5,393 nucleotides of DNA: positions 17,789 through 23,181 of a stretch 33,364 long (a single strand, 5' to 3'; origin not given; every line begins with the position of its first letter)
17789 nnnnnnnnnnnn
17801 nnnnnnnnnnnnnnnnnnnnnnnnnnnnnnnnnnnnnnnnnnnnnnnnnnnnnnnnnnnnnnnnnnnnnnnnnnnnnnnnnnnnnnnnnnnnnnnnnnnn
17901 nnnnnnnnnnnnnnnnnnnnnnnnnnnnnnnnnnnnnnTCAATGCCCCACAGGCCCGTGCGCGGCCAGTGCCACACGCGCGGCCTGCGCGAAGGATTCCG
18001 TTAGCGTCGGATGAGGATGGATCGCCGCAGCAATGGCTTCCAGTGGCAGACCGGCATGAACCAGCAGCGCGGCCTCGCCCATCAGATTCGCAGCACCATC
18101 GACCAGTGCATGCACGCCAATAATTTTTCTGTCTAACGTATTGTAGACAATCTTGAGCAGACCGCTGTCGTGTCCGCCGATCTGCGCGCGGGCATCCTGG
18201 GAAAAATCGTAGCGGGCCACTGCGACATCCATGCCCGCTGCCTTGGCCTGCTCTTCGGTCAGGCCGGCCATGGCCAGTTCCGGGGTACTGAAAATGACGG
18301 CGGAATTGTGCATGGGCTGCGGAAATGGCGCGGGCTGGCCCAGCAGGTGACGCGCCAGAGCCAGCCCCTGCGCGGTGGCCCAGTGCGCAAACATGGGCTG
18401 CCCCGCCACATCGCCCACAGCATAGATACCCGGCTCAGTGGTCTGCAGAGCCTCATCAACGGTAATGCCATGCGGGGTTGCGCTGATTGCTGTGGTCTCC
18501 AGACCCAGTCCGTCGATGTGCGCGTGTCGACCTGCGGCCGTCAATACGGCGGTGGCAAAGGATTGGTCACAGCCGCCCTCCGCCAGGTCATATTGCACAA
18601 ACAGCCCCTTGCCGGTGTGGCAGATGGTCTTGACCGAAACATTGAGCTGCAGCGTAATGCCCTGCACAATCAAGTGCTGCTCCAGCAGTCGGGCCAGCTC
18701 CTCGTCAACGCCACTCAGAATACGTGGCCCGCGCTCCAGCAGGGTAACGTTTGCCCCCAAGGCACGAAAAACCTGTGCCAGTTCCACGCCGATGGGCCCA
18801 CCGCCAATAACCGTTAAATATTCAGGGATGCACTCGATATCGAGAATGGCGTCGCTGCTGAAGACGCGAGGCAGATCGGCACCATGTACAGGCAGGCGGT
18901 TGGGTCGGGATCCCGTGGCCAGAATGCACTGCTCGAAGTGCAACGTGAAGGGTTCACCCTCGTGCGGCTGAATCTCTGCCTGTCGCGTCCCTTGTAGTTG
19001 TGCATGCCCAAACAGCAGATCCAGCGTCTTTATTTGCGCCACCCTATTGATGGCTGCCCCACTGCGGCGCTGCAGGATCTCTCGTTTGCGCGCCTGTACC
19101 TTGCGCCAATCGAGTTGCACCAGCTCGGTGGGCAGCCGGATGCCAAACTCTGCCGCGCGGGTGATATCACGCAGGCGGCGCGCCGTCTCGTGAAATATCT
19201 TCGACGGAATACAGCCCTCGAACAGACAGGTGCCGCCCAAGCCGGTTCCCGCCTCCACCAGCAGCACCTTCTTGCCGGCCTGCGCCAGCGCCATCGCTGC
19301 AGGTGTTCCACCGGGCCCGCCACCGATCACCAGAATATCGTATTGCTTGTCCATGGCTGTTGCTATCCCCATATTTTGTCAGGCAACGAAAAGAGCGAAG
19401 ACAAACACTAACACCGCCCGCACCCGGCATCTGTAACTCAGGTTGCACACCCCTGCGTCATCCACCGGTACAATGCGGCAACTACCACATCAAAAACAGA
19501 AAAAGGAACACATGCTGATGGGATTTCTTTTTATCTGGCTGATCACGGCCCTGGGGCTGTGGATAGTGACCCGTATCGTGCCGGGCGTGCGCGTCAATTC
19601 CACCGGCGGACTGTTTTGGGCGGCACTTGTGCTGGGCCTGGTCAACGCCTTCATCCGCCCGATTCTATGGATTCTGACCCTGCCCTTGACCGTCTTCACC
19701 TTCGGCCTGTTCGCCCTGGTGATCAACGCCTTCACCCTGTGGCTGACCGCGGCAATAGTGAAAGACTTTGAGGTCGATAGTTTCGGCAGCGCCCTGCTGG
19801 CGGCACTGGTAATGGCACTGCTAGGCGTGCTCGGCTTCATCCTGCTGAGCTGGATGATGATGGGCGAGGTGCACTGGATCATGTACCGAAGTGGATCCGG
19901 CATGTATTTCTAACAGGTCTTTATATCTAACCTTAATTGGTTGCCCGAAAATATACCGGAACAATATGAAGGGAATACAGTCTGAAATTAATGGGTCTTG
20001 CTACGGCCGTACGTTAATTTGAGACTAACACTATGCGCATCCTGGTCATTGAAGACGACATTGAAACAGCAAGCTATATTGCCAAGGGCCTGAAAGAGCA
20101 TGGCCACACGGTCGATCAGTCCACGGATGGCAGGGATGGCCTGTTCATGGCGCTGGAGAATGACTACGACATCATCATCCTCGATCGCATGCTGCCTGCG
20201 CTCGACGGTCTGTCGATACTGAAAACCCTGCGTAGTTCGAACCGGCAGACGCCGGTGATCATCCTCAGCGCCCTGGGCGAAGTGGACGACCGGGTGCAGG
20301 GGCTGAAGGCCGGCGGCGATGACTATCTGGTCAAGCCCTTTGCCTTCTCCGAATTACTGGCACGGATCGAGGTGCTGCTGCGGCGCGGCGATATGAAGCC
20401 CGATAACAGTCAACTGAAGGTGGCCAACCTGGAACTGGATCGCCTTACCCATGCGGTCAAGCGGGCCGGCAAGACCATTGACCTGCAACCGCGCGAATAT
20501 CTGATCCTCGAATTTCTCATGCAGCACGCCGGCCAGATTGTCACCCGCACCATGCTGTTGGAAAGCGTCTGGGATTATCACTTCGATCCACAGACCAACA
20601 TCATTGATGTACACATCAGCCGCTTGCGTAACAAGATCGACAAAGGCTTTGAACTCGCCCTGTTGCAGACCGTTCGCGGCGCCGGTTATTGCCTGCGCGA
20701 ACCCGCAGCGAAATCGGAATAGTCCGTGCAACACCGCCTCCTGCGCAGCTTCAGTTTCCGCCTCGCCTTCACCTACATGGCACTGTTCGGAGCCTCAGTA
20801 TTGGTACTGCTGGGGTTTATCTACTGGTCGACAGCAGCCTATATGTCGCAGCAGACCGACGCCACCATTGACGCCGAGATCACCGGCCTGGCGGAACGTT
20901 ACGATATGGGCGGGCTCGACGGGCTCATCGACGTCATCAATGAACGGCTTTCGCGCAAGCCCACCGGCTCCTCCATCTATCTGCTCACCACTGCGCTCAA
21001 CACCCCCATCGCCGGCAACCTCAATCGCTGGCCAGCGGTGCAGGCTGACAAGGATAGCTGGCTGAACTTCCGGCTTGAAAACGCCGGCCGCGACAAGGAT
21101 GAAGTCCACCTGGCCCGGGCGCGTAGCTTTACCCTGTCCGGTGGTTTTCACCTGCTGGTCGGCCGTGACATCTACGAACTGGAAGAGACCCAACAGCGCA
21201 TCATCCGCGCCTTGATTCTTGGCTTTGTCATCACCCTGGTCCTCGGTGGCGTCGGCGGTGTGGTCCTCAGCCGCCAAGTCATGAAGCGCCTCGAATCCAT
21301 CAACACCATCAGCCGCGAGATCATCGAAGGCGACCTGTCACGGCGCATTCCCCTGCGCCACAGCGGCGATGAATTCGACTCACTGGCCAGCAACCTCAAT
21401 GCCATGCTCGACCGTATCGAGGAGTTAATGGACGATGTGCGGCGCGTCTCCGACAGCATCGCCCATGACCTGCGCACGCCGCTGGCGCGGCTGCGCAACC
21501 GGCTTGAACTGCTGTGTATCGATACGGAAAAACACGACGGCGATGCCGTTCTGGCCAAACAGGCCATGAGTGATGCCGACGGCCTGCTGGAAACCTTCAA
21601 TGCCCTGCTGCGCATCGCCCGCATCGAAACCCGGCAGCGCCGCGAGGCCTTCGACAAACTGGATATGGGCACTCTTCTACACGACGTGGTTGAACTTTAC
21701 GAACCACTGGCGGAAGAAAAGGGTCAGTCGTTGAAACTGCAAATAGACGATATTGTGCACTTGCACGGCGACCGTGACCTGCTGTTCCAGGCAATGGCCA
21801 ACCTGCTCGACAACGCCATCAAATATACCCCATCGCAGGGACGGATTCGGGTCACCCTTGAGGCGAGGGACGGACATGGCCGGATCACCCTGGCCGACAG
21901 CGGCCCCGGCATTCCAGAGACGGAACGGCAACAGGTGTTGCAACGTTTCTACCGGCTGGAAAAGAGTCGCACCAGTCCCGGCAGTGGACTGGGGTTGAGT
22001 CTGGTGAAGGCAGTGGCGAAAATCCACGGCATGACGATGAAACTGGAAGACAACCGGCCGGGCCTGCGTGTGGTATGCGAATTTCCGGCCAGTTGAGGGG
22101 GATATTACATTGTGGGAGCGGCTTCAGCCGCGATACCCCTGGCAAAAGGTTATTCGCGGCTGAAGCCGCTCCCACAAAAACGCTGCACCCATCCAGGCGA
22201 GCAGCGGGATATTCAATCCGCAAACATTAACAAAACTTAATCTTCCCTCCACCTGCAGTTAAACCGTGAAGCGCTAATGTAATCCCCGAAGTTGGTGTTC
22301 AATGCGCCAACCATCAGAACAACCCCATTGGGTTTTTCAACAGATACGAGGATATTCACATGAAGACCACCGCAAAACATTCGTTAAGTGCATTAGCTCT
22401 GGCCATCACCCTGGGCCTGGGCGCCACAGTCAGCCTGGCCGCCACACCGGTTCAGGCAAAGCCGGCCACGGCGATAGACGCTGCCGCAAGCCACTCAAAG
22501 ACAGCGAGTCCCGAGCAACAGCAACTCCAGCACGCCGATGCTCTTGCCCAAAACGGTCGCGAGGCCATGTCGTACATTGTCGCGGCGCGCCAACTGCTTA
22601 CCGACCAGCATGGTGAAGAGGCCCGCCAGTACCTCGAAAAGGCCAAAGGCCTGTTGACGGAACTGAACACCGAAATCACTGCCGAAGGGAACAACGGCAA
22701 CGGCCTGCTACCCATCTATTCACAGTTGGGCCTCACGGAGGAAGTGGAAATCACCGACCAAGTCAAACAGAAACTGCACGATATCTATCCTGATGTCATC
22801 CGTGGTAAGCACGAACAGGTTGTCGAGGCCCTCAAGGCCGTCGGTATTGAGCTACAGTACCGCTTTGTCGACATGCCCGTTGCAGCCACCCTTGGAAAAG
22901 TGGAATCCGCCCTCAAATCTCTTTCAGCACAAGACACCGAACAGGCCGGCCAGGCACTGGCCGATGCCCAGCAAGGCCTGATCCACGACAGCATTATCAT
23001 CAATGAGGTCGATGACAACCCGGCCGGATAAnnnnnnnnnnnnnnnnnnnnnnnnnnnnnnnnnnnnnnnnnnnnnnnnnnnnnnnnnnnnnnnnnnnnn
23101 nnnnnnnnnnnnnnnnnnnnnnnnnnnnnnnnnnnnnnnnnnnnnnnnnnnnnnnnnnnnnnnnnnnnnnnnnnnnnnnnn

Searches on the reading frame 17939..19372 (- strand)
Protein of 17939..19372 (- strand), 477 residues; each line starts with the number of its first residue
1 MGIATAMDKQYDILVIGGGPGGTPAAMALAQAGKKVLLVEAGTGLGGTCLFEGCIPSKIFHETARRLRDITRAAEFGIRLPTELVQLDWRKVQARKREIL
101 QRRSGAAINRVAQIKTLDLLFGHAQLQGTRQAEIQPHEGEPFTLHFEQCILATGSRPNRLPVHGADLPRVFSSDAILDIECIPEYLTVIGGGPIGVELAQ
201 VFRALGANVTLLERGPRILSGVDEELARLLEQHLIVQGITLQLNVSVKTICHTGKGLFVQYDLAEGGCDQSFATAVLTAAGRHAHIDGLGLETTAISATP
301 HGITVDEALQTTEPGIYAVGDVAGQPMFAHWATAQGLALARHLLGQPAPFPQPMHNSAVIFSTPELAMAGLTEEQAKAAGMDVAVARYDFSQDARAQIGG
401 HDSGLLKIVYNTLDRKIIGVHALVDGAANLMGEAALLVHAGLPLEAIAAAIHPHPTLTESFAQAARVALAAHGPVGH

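Call 20: search_protein_families(library=pfam, proteins=[window:17939-19372:-], max_evalue=0.01)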
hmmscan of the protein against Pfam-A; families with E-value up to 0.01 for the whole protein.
window:17939-19372:- (477 aa): 18 families
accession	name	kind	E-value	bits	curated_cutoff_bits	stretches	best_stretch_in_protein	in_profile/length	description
PF07992.20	Pyr_redox_2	-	2.6e-61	208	26.1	1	11-336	1-291/291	Pyridine nucleotide-disulphide oxidoreductase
PF02852.28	Pyr_redox_dim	-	3.9e-27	95.1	25.3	1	358-464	3-109/110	Pyridine nucleotide-disulphide oxidoreductase, dimerisation domain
PF00070.33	Pyr_redox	-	1.8e-22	80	22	1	187-257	3-73/82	Pyridine nucleotide-disulphide oxidoreductase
PF12831.13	FAD_oxidored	-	4.7e-12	46.4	27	1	12-61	1-50/416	FAD dependent oxidoreductase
PF13738.12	Pyr_redox_3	-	1.2e-11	44.9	30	1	144-320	123-305/305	Pyridine nucleotide-disulphide oxidoreductase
PF13450.12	NAD_binding_8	-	4.5e-09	36.9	21.9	1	15-49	1-35/68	NAD(P)-binding Rossmann-like domain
PF01266.30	DAO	-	5.6e-08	33.1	27.9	1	12-48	1-38/353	FAD dependent oxidoreductase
PF01134.28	GIDA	-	1.7e-07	31.1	22.1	1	12-58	1-44/391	Glucose inhibited division protein A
PF03486.20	HI0933_like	-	3e-07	30.6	50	1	12-47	2-37/244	HI0933-like protein Rossmann domain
PF01494.25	FAD_binding_3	-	4.9e-07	29.7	22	1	11-43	2-34/349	FAD binding domain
PF00890.30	FAD_binding_2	-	4.1e-06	26.7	20.4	1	12-48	1-37/414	FAD binding domain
PF02737.24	3HCDH_N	-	0.00011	22.6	22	1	186-232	2-48/180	3-hydroxyacyl-CoA dehydrogenase, NAD binding domain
PF01946.23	Thi4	-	0.00027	20.7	26.2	1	11-60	18-68/235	Thi4 family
PF05834.18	Lycopene_cycl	-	0.0017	18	23.4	0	187-219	3-37/380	Lycopene cyclase protein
PF01262.27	AlaDh_PNT_C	-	0.003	17.5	23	0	186-226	31-71/214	Alanine dehydrogenase/PNT, C-terminal domain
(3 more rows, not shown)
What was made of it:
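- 17939..19372 (-): E3 dihydrolipoamide dehydrogenase gene, on the same strand 5.5 kb upstream. Pyr_redox_2 and Pyr_redox_dim (call 20).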

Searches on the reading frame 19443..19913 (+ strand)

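Call 60: search_protein_families(library=pfam, proteins=[window:19443-19913:+], max_evalue=0.01)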
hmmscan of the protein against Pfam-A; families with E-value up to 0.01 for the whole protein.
window:19443-19913:+ (156 aa): 1 family
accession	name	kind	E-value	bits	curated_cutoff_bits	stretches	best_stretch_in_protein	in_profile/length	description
PF04020.18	Phage_holin_4_2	-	2.4e-33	115.3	28.8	1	26-128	1-103/105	Mycobacterial 4 TMS phage holin, superfamily IV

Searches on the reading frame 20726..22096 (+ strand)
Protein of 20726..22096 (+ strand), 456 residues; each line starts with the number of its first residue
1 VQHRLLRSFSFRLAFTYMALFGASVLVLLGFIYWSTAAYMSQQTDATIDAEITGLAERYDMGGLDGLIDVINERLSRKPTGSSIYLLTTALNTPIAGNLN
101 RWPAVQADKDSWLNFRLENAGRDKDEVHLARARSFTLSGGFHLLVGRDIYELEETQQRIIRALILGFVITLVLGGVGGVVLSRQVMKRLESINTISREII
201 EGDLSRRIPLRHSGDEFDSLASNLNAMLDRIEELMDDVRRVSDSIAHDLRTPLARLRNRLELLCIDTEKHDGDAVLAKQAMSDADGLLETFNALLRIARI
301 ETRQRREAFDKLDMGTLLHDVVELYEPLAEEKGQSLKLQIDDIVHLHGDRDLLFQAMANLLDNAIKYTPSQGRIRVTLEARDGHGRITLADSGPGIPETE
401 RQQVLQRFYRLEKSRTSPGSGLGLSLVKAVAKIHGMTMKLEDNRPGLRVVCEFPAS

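Call 20: search_protein_families(library=pfam, proteins=[window:20726-22096:+], max_evalue=0.01)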
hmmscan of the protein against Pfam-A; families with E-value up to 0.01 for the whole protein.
window:20726-22096:+ (456 aa): 4 families
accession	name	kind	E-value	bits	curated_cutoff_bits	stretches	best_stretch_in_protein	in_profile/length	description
PF02518.31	HATPase_c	-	1.9e-25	89.9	26.4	1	348-455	1-109/111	Histidine kinase-, DNA gyrase B-, and HSP90-like ATPase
PF00672.30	HAMP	-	1.8e-10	41.4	25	1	180-233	1-53/53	HAMP domain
PF00512.31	HisKA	-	1.9e-07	31.5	26.9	1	239-302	3-65/66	His Kinase A (phospho-acceptor) domain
PF13581.12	HATPase_c_2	-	0.00055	20.4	27.4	1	357-431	40-109/127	Histidine kinase-like ATPase domain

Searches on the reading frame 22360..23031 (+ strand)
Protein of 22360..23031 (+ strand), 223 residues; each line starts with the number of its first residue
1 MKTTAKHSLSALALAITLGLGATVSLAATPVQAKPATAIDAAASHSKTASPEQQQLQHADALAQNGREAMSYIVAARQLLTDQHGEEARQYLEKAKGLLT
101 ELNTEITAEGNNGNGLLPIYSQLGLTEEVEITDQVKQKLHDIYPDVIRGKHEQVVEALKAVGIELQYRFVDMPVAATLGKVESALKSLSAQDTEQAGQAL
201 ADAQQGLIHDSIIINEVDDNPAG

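Call 21: search_protein_families(library=pfam, proteins=[window:22360-23031:+], max_evalue=0.001)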
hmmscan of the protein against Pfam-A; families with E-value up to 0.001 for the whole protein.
window:22360-23031:+ (223 aa): 1 family
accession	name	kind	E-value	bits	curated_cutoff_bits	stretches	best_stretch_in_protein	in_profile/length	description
PF10938.13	YfdX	-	7e-21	75.2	26.6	1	69-211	1-147/149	YfdX protein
